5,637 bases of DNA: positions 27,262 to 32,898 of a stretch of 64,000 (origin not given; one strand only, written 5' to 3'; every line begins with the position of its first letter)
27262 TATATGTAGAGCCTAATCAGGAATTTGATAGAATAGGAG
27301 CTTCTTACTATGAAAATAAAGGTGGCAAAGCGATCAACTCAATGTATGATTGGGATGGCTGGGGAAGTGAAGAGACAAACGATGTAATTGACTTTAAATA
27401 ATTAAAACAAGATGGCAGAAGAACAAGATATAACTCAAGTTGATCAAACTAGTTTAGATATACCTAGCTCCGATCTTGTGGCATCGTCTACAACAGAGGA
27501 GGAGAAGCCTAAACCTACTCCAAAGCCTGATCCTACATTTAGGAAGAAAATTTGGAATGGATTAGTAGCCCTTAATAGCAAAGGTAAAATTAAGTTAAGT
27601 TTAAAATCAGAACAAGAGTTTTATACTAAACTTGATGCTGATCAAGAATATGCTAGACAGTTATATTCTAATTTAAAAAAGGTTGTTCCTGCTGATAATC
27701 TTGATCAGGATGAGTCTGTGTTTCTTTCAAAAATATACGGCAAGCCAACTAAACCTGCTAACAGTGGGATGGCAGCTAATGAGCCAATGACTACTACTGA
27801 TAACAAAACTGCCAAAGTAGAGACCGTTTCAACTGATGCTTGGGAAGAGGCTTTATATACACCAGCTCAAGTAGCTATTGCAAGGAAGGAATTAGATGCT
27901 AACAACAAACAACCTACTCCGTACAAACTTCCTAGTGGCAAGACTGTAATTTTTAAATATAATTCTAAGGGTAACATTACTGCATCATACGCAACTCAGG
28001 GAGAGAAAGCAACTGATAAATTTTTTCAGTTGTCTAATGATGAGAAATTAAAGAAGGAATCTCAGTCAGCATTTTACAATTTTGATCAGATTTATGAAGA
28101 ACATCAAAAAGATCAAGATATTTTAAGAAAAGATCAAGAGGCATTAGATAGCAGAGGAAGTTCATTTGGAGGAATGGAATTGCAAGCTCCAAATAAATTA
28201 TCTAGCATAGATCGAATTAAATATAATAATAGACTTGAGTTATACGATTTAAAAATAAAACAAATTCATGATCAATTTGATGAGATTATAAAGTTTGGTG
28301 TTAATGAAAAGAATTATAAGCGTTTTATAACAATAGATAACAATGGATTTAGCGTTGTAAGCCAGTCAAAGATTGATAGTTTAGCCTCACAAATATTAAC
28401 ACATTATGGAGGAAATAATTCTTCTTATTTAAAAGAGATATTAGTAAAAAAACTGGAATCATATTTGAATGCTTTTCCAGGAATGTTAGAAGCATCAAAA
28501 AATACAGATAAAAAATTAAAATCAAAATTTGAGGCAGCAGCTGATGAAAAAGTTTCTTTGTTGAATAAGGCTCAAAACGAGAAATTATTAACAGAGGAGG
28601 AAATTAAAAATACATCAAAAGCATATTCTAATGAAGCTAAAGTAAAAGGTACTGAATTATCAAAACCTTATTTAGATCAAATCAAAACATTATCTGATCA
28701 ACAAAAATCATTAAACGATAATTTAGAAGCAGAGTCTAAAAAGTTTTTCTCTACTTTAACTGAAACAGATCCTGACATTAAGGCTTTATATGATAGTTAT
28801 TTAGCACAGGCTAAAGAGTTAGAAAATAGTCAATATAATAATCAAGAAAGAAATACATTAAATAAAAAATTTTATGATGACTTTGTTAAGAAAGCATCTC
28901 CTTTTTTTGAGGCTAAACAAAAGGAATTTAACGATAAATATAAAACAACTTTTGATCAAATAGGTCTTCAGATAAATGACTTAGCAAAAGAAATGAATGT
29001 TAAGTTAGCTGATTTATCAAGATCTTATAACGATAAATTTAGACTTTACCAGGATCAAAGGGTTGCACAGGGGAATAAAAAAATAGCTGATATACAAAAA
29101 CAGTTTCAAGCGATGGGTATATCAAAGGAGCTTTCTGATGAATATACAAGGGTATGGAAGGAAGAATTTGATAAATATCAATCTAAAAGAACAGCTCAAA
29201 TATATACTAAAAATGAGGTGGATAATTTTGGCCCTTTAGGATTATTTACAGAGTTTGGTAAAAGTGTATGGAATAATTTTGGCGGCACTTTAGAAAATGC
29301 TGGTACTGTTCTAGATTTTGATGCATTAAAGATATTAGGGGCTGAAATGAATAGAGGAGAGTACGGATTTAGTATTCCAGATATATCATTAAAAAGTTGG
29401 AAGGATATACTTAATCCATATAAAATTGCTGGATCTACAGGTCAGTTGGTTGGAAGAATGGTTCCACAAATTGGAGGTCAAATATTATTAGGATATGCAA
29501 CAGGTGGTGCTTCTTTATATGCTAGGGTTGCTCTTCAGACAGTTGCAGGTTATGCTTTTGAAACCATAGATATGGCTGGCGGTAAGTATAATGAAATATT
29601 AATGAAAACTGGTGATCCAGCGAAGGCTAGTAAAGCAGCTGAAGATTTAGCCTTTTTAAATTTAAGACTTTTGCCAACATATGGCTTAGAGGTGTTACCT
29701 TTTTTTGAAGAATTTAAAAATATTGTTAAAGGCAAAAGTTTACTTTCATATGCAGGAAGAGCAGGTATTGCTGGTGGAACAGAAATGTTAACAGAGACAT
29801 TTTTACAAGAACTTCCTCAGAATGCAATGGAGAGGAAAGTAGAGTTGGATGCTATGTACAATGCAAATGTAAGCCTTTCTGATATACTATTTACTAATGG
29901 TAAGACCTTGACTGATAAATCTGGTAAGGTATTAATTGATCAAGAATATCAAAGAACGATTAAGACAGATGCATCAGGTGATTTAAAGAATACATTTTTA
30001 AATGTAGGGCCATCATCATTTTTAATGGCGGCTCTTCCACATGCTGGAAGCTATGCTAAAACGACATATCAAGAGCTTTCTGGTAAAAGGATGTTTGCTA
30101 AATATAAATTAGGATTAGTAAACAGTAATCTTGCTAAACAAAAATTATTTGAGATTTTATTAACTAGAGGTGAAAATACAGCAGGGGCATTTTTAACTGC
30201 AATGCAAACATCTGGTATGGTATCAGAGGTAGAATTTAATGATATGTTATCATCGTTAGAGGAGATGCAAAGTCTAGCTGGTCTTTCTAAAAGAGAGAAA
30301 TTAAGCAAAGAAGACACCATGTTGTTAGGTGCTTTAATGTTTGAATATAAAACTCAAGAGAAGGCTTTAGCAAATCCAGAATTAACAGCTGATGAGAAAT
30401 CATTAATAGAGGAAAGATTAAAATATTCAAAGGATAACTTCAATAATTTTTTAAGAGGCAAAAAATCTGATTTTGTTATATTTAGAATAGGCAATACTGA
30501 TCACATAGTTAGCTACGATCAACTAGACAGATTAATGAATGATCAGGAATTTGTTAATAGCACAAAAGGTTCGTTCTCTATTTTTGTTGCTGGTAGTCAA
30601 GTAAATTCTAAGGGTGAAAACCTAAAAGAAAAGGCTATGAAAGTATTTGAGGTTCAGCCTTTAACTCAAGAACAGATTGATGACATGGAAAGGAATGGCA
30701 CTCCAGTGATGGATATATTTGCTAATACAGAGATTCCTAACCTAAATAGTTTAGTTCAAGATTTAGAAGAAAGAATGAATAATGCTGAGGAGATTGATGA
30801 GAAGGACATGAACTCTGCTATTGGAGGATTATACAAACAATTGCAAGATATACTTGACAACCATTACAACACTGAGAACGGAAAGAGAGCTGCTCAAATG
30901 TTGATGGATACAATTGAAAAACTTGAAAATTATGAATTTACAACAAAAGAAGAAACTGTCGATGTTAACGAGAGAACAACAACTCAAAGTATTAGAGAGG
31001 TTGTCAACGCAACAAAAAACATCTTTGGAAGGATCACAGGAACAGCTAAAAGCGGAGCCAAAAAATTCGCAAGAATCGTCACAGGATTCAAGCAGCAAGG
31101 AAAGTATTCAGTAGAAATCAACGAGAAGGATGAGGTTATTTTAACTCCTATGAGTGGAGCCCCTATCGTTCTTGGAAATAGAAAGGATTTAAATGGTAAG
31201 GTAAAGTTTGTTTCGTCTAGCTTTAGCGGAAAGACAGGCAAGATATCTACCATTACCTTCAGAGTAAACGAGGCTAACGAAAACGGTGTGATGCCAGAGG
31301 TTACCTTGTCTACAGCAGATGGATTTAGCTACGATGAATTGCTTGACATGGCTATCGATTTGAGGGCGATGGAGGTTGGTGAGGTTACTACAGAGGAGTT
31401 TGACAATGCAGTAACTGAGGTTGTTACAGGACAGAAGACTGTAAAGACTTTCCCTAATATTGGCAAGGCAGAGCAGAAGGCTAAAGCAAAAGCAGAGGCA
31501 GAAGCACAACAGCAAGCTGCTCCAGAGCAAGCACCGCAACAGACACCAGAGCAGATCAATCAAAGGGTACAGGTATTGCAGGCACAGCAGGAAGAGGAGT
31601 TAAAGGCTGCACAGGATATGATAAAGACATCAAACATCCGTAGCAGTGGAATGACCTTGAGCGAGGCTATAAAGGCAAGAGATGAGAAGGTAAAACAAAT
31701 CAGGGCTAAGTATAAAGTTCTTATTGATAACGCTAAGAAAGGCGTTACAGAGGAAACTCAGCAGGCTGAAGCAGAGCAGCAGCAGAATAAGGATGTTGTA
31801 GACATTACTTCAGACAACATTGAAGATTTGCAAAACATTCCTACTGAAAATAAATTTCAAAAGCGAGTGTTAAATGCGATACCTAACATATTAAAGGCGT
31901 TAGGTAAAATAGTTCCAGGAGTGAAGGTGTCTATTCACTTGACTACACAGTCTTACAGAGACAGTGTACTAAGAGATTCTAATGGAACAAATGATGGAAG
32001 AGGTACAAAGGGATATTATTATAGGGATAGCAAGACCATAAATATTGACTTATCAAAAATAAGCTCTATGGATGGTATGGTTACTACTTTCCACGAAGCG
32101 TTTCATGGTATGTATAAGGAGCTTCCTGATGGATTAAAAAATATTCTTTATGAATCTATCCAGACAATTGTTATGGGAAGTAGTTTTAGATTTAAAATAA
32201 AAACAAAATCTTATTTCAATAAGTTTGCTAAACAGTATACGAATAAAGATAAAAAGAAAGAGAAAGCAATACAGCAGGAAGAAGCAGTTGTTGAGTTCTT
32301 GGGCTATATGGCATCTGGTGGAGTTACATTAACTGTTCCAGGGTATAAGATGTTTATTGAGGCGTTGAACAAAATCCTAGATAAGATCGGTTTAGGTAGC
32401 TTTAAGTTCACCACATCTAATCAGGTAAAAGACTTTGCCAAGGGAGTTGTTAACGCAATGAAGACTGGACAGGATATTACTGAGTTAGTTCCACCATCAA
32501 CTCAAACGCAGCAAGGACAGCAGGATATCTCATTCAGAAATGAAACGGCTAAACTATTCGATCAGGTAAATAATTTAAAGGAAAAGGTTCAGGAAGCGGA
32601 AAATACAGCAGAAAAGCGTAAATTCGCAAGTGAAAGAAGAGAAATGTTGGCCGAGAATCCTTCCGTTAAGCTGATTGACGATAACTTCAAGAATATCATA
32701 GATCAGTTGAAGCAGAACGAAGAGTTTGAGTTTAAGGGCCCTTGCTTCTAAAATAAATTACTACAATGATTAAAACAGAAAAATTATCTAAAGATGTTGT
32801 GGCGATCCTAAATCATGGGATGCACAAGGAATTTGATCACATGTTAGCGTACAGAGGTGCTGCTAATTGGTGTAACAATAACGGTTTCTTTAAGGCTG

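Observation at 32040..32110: Paralogous zincin-like HExxH modules in both giant proteins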

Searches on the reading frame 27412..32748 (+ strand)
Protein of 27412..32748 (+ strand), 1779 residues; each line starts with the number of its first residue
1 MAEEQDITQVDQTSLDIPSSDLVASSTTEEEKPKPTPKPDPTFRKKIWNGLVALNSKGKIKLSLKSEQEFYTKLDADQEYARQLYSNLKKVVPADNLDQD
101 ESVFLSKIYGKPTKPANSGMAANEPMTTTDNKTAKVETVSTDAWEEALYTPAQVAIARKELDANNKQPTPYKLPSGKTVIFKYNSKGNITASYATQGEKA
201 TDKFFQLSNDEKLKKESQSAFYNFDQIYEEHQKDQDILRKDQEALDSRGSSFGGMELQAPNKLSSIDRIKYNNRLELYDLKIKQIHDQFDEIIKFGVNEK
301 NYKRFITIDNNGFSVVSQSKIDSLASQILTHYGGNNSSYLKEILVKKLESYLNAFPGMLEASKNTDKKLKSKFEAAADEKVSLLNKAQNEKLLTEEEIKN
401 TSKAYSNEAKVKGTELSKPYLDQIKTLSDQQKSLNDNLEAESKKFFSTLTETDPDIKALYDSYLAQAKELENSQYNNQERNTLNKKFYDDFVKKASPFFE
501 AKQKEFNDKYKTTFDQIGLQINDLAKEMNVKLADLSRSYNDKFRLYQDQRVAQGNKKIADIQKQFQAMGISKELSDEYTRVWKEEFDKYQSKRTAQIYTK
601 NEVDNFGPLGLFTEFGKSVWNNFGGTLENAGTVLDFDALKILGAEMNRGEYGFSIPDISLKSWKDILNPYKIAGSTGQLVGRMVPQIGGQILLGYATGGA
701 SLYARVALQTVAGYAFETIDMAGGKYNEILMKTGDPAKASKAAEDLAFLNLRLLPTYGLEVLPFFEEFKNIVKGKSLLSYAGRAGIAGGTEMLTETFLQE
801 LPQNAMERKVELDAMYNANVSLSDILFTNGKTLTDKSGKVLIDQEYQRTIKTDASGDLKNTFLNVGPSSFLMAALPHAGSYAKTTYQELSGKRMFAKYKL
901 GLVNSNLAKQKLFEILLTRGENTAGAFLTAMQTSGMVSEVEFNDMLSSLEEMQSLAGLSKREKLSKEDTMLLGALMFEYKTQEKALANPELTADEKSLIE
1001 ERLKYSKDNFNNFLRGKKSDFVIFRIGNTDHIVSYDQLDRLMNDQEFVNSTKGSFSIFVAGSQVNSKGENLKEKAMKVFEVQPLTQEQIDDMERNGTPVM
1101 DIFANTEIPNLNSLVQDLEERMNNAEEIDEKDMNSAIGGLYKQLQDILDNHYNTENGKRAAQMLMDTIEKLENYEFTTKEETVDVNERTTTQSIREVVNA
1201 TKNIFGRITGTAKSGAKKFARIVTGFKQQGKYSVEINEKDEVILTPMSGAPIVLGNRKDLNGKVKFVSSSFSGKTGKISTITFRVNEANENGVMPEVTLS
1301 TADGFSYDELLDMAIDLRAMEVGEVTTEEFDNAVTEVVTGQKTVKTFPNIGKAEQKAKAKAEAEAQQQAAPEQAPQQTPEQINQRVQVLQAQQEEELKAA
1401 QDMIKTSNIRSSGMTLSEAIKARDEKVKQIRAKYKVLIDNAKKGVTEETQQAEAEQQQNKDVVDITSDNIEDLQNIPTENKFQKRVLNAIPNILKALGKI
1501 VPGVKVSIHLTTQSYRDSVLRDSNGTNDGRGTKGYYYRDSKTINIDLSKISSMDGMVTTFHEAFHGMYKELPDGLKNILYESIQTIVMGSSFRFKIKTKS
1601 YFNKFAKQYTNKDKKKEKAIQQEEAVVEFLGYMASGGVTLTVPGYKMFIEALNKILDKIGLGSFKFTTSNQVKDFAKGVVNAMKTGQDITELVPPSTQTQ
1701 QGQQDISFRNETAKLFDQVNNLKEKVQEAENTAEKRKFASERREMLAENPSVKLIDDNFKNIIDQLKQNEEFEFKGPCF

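Call 8: search_protein_families(library=pfam, proteins=[window:27412-32748:+], max_evalue=1)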
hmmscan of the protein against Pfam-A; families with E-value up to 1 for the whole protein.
window:27412-32748:+ (1779 aa): 1 family
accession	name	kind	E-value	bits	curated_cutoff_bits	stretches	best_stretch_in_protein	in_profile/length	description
PF04760.21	IF2_N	-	0.11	12.7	25.3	0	521-535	6-20/53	Translation initiation factor IF-2, N-terminal region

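Call 9: search_protein_families(library=phrogs, proteins=[window:27412-32748:+], max_evalue=0.01)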
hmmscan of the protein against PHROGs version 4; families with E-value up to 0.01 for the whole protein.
window:27412-32748:+ (1779 aa): 1 family
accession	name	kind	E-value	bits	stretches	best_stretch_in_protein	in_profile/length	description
phrog_32303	-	unknown function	0.0099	17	1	403-497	18-112/130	-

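Call 14: find_homologous_proteins(query=window:27412-32748:+)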
Query window:27412-32748:+ (1779 aa): 8 proteins with E <= 0.001 among 8000 candidates.
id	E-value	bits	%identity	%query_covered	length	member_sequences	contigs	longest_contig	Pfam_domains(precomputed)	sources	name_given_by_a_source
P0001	0.0e+0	3418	86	98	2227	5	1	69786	-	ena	-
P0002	0.0e+0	3365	85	98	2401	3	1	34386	-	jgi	-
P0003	0.0e+0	3295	83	98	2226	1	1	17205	-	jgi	jgi:hypothetical protein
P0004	0.0e+0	3218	82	97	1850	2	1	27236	-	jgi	jgi:hypothetical protein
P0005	0.0e+0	2945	76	100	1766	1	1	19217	-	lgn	-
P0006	0.0e+0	2789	73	96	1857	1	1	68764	-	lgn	-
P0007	0.0e+0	2775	72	96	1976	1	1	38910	-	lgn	-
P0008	5.9e-16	75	25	29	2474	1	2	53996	-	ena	-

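Call 86: search_dna_similar(query=window:27412-32748:+, collection=phages, mode=protein, max_rows=25, max_evalue=0.001)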
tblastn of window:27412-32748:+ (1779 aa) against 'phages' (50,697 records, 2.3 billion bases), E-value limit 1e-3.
No match.

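Call 87: find_encoding_contigs(protein=P0001, flank=10000, max_places=2)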
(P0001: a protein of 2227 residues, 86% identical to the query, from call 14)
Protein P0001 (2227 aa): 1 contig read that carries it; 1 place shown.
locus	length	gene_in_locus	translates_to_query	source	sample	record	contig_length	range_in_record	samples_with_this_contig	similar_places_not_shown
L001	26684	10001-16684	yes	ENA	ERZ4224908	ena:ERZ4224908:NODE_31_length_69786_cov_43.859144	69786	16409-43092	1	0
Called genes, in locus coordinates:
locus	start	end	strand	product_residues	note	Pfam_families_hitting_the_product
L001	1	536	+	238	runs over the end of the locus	PF24175:SU10_adaptor (weak), PF24228:CrAss_Ring_1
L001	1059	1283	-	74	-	-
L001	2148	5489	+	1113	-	PF25731:crAss_MUZ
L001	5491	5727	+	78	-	-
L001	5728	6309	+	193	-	-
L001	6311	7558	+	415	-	-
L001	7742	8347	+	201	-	-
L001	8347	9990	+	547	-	-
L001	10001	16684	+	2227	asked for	-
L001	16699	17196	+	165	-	PF00210:Ferritin, PF02915:Rubrerythrin (weak)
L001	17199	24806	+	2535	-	-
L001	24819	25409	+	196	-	-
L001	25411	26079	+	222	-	-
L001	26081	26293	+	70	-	-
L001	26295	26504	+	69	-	-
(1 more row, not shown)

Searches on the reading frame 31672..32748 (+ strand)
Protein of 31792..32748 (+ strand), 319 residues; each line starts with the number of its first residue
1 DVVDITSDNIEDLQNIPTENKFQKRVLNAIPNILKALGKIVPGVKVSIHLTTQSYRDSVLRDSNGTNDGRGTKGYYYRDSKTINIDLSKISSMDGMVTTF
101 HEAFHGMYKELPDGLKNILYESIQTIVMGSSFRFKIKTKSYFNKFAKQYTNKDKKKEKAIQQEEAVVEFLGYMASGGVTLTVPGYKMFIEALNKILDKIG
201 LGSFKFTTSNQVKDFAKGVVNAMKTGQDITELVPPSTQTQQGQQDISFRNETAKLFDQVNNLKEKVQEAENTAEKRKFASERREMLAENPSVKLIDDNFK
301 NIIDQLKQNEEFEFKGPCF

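Call 11: search_dna_similar(query=window:31792-32748:+, collection=phages, mode=protein, max_rows=30, max_evalue=0.01)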
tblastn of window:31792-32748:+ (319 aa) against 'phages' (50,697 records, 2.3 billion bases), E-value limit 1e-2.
No match.

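Call 22: search_protein_families(library=pfam, max_evalue=10, proteins=[window:31672-32574:+])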
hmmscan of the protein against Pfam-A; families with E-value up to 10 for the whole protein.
seq(301 aa): 6 families
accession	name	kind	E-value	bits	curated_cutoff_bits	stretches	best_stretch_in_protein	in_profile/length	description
PF14153.11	Spore_coat_CotO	-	0.0066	16.9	35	1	25-105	81-154/182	Spore coat protein CotO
PF22326.1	MMS21_N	-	0.036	14.6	27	1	3-76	22-95/103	E3 SUMO-protein ligase MMS21, N-terminal domain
PF10096.14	DUF2334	-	0.053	13.5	26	1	191-284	40-133/203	Uncharacterized protein conserved in bacteria (DUF2334)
PF16133.10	DUF4844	-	0.38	11.4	25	1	23-78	27-78/117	Domain of unknown function (DUF4844)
PF00042.28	Globin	-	1.9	9.4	22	1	177-214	13-49/117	Globin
PF03993.17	DUF349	-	3.4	8.5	23.9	1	173-208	5-40/75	Domain of Unknown Function (DUF349)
